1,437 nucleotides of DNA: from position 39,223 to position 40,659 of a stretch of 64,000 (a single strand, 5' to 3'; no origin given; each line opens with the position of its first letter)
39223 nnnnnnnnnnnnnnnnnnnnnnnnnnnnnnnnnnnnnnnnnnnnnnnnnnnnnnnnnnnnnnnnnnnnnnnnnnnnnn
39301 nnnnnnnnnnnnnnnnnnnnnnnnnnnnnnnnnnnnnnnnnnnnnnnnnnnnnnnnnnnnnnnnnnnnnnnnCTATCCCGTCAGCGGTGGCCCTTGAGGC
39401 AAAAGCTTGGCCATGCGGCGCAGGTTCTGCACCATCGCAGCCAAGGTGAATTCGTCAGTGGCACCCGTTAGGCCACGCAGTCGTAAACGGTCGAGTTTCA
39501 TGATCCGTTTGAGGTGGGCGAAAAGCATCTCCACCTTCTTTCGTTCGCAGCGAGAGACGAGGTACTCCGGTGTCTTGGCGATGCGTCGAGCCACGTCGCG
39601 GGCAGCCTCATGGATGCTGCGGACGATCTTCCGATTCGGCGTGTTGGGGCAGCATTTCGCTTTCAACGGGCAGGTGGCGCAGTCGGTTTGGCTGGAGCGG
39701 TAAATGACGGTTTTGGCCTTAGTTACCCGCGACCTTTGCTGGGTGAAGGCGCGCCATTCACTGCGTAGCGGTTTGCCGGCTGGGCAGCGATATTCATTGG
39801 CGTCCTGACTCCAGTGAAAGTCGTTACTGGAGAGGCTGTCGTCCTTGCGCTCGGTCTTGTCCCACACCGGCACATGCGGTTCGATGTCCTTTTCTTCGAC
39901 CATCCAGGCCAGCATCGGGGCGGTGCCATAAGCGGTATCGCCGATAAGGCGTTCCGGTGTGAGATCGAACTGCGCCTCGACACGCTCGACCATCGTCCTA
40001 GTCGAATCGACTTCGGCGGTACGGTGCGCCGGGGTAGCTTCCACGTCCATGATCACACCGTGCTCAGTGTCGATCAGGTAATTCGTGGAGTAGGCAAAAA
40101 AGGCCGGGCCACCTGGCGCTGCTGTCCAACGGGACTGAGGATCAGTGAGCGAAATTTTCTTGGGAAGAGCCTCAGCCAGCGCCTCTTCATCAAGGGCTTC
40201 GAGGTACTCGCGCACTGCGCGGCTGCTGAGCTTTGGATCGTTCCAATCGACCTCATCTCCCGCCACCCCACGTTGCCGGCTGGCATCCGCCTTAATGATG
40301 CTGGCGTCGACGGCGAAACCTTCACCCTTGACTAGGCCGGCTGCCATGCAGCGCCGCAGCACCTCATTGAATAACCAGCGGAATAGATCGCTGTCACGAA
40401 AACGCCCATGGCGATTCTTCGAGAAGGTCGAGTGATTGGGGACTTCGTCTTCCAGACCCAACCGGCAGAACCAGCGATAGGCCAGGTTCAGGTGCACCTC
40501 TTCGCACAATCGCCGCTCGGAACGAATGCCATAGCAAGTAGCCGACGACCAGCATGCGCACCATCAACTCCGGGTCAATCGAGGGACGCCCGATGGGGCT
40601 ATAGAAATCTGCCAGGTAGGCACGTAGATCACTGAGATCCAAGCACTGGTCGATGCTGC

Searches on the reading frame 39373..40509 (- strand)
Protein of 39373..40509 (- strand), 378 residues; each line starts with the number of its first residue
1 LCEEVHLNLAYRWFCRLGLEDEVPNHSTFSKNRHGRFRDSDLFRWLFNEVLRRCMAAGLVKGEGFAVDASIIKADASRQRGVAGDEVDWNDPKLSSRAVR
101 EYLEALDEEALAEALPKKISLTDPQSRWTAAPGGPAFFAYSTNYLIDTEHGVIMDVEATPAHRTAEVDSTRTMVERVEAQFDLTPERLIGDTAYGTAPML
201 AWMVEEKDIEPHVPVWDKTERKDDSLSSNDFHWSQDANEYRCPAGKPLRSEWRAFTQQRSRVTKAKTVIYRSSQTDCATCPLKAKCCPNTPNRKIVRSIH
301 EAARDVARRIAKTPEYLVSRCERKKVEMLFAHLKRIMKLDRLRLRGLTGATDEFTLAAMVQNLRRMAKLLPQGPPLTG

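Call 35: search_protein_families(library=pfam, proteins=[window:39373-40509:-], max_evalue=0.01)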
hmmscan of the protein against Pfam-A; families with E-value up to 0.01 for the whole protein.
window:39373-40509:- (378 aa): 3 families
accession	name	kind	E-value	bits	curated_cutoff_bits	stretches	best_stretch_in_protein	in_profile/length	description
PF13751.12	DDE_Tnp_1_6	-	7.4e-19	68.7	25.1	1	242-366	2-124/125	Transposase DDE domain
PF01609.27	DDE_Tnp_1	-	2e-14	54.3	23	1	66-363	8-200/200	Transposase DDE domain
PF05598.16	DUF772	-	3e-12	46.8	23.1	1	1-50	28-74/74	Transposase domain (DUF772)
